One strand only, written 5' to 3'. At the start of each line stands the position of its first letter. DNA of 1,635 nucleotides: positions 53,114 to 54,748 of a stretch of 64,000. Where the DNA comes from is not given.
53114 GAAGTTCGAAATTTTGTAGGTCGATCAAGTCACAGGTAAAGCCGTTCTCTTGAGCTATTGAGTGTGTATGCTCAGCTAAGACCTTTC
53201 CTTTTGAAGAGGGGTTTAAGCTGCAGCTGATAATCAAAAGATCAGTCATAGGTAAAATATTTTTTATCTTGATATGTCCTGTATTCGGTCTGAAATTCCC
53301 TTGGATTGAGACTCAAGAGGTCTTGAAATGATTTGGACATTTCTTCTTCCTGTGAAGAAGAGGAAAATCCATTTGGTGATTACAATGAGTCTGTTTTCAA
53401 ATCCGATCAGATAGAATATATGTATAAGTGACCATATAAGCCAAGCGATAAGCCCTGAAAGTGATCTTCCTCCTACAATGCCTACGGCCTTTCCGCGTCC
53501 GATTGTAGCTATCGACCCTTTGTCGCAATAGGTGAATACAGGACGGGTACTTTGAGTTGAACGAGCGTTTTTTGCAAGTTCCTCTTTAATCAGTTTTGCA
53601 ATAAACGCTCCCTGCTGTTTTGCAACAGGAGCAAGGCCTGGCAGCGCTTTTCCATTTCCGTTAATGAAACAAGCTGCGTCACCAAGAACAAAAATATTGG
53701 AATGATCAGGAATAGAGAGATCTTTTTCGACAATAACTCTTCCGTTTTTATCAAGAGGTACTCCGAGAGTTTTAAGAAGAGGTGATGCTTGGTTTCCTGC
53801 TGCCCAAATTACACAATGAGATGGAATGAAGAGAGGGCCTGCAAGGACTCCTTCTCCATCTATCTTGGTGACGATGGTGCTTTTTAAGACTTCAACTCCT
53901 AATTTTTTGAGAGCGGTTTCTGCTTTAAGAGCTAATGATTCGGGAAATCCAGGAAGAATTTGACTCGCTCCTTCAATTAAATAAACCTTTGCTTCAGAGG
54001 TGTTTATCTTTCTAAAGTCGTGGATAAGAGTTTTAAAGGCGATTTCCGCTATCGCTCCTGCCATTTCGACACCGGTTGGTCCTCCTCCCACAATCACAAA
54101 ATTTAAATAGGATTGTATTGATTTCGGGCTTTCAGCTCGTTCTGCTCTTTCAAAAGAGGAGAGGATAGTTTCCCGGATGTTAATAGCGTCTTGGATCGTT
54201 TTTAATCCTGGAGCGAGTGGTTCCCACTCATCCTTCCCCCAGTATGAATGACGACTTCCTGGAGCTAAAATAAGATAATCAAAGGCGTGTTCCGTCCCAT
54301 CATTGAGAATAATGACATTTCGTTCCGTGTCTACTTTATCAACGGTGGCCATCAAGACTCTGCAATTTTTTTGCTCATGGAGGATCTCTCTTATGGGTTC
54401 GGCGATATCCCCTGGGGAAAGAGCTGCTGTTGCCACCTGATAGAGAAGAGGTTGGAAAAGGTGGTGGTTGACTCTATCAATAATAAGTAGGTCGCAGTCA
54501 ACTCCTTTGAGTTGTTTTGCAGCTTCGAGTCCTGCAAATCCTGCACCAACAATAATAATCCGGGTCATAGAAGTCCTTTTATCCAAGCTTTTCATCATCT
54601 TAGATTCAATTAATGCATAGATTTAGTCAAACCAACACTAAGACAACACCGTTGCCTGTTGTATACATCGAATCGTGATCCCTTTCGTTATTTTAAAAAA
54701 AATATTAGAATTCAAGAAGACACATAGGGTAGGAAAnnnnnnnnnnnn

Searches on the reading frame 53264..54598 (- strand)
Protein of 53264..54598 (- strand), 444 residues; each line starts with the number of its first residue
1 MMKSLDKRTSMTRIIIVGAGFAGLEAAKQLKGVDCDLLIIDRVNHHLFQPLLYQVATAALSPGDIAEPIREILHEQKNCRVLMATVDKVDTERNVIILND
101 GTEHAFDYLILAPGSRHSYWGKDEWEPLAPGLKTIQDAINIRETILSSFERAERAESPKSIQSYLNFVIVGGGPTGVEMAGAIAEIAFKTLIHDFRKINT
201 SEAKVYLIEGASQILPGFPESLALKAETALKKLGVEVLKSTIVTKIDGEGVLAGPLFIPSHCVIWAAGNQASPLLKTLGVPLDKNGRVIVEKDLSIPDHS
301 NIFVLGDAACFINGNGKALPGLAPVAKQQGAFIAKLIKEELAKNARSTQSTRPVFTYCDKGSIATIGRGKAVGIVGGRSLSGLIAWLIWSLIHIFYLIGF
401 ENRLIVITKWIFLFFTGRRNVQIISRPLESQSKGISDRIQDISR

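Call 76: search_protein_families(library=ncbifam, proteins=[window:53264-54598:-], max_evalue=1e-10)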
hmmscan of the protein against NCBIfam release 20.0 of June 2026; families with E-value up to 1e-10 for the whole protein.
window:53264-54598:- (444 aa): 7 families
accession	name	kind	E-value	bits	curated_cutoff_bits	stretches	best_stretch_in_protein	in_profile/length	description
TIGR03169.1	Nterm_to_SelD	hypoth_equivalog_domain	1.4e-22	80.5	310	1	76-386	66-351/365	pyridine nucleotide-disulfide oxidoreductase family protein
TIGR01350.1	lipoamide_DH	equivalog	3.8e-15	55.5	408.8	1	88-368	112-357/461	dihydrolipoyl dehydrogenase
TIGR03385.1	CoA_CoA_reduc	equivalog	4e-14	52.2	578.8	1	14-338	2-314/439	CoA-disulfide reductase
TIGR04369.1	fusion_not_SelD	hypoth_equivalog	2.8e-13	48.9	700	1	35-310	25-252/701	oxidoreductase/SelD-related fusion protein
NF003437.0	PRK04965.1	equivalog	9.5e-13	47.9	392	1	12-328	3-291/378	NADH:flavorubredoxin reductase NorW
NF049943.1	SQR_III_seleno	exception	9.6e-12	44.5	525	0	13-117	2-108/406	type III sulfide quinone reductase, selenoprotein subtype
NF007123.0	PRK09564.1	equivalog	5.4e-11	41.8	458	0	2-104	140-246/444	CoA-disulfide reductase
